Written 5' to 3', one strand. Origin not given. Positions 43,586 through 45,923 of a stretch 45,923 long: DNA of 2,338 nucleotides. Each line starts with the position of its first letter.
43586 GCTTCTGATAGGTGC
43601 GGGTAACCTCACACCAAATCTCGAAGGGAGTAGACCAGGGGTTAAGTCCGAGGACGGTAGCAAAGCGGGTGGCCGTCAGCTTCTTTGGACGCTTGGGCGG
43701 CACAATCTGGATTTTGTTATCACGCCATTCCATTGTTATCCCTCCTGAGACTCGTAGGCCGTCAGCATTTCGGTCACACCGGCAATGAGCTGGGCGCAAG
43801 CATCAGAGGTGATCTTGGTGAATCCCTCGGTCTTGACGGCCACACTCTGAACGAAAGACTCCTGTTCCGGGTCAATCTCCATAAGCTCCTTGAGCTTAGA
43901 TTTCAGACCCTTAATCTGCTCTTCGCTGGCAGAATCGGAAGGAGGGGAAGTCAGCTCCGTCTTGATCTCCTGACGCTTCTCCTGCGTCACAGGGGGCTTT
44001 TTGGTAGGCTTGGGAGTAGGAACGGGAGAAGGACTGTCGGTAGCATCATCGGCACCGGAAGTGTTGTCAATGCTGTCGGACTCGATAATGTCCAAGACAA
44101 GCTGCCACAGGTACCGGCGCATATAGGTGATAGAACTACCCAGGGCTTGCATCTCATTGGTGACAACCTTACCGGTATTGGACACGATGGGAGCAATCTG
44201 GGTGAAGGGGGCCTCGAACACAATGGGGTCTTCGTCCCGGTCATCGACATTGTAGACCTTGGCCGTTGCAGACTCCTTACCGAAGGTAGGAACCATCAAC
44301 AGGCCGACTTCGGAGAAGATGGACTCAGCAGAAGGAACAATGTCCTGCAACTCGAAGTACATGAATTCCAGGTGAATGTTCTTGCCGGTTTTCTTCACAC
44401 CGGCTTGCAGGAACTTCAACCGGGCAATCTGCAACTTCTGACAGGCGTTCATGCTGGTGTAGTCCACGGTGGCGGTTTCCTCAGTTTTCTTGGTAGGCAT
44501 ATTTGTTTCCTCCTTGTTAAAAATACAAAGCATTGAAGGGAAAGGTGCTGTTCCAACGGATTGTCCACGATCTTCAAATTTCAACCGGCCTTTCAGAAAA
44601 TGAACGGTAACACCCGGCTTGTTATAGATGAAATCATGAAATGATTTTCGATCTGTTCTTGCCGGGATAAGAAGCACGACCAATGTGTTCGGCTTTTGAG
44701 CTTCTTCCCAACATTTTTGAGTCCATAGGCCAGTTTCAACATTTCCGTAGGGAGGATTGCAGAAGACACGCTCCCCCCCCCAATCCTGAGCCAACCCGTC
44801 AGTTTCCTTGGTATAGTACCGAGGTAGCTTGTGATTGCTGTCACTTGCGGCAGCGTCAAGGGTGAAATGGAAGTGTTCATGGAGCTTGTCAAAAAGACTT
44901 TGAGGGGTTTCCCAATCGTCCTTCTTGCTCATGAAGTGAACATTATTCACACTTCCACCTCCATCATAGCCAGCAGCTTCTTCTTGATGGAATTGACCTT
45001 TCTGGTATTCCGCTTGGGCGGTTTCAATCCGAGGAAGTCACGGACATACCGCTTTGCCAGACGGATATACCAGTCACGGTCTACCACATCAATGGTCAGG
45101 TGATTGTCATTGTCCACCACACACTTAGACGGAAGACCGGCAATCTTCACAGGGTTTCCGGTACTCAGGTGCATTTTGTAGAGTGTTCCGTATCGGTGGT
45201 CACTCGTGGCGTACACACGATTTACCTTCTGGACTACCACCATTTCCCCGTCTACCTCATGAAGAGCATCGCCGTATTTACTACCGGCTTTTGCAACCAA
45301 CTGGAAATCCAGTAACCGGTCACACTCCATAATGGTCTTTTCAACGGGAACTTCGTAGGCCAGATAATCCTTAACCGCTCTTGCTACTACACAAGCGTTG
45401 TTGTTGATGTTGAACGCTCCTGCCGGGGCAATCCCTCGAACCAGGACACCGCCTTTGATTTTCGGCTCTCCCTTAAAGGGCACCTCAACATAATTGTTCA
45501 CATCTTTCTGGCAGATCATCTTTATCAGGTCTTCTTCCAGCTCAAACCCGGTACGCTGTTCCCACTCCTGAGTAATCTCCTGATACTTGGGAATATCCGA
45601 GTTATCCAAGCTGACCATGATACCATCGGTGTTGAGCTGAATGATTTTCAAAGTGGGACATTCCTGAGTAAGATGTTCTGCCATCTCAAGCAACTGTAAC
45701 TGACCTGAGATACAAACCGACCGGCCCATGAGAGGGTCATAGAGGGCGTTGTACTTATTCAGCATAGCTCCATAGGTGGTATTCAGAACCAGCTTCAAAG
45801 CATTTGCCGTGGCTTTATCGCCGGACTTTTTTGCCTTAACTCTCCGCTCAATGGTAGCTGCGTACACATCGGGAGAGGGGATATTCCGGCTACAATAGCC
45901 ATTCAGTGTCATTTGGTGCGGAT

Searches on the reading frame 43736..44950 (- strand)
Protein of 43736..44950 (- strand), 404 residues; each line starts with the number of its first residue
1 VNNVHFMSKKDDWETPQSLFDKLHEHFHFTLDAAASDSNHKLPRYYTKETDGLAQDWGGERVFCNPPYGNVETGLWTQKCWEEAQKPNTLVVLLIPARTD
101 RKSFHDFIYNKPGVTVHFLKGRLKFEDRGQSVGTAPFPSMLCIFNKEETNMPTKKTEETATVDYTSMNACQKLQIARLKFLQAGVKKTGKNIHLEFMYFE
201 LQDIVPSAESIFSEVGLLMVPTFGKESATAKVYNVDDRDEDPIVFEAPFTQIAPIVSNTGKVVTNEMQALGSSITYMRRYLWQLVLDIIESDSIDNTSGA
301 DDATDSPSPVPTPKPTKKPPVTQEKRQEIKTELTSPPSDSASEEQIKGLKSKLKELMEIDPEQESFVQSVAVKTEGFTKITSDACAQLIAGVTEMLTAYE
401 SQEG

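Call 21: search_protein_families(library=pfam, proteins=[window:43736-44950:-], max_evalue=0.01)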
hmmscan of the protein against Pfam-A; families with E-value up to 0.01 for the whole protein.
window:43736-44950:- (404 aa): 2 families
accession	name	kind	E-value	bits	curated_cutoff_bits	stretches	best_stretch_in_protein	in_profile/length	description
PF05869.16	Dam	-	1.3e-25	90.5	28.1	1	8-146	7-146/169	DNA N-6-adenine-methyltransferase (Dam)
PF04404.17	ERF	-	6.5e-09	36.4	25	1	184-324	14-149/153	ERF superfamily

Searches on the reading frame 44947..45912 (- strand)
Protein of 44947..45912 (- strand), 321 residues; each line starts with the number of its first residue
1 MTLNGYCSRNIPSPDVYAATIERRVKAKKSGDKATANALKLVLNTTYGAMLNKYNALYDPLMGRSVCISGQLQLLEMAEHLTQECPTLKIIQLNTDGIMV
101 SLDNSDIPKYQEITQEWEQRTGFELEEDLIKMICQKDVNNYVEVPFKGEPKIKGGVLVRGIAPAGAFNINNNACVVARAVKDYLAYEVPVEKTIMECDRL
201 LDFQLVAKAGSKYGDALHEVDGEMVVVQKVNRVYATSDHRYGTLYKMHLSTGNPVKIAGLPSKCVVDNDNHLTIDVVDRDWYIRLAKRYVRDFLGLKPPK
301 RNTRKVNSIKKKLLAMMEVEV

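Call 21: search_protein_families(library=pfam, proteins=[window:44947-45912:-], max_evalue=0.01)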
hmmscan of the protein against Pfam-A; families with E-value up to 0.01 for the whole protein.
window:44947-45912:- (321 aa): 0 families

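Call 24: search_protein_families(library=phrogs, proteins=[window:44947-45912:-], max_evalue=0.001)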
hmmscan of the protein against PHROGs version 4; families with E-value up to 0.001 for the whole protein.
window:44947-45912:- (321 aa): 4 families
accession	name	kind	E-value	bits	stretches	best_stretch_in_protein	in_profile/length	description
phrog_1252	-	DNA, RNA and nucleotide metabolism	1.3e-76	259.5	1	2-301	365-659/663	DNA polymerase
phrog_18505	-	DNA, RNA and nucleotide metabolism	4.4e-25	89.7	1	22-243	26-244/349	DNA polymerase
phrog_262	-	DNA, RNA and nucleotide metabolism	2.8e-10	39.9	1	28-123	505-596/856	DNA polymerase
phrog_1918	-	DNA, RNA and nucleotide metabolism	0.00016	21.8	1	24-81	27-84/382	DNA polymerase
